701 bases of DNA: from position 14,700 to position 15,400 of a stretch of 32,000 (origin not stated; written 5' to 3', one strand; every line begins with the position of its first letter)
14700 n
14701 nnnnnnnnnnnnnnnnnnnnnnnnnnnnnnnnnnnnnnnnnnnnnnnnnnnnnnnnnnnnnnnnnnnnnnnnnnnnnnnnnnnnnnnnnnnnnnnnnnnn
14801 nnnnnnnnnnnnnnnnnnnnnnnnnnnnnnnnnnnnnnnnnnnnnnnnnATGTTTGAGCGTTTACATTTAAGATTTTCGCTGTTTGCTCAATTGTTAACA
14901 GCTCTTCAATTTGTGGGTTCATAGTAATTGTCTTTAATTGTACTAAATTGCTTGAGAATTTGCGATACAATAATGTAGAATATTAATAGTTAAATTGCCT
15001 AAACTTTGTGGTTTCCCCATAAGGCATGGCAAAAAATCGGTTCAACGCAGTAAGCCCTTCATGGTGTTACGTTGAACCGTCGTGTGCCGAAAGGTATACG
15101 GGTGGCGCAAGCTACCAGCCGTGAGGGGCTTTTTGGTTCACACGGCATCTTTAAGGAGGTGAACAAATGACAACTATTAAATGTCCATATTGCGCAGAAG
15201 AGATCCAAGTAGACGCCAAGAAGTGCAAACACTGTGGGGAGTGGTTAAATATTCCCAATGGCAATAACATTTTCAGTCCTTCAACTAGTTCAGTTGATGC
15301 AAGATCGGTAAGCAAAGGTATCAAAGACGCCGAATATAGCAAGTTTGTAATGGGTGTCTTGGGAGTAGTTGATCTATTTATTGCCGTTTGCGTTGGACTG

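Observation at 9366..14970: Seven-gene, near gap-free operon of unrecognisable proteins as cargo of the integrated element: candidate undescribed conflict/defence system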

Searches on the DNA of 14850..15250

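Call 80: search_rna_families(source=window, start=14850, end=15250, threshold=evalue, max_evalue=1)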
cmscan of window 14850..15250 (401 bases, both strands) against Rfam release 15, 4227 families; matches with E-value up to 1: 1.
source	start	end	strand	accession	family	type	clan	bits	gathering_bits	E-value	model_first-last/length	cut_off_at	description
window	14996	15116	+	RF03000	LOOT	Gene; sRNA;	-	89.7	46.4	6.3e-18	1-121/121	no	LOOT RNA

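Call 89: search_rna_families(source=window, start=14950, end=15170, threshold=gathering, show_alignments=1)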
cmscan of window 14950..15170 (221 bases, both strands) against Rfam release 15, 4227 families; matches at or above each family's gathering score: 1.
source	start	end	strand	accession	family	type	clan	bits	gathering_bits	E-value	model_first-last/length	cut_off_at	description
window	14996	15116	+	RF03000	LOOT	Gene; sRNA;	-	89.7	46.4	3.5e-18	1-121/121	no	LOOT RNA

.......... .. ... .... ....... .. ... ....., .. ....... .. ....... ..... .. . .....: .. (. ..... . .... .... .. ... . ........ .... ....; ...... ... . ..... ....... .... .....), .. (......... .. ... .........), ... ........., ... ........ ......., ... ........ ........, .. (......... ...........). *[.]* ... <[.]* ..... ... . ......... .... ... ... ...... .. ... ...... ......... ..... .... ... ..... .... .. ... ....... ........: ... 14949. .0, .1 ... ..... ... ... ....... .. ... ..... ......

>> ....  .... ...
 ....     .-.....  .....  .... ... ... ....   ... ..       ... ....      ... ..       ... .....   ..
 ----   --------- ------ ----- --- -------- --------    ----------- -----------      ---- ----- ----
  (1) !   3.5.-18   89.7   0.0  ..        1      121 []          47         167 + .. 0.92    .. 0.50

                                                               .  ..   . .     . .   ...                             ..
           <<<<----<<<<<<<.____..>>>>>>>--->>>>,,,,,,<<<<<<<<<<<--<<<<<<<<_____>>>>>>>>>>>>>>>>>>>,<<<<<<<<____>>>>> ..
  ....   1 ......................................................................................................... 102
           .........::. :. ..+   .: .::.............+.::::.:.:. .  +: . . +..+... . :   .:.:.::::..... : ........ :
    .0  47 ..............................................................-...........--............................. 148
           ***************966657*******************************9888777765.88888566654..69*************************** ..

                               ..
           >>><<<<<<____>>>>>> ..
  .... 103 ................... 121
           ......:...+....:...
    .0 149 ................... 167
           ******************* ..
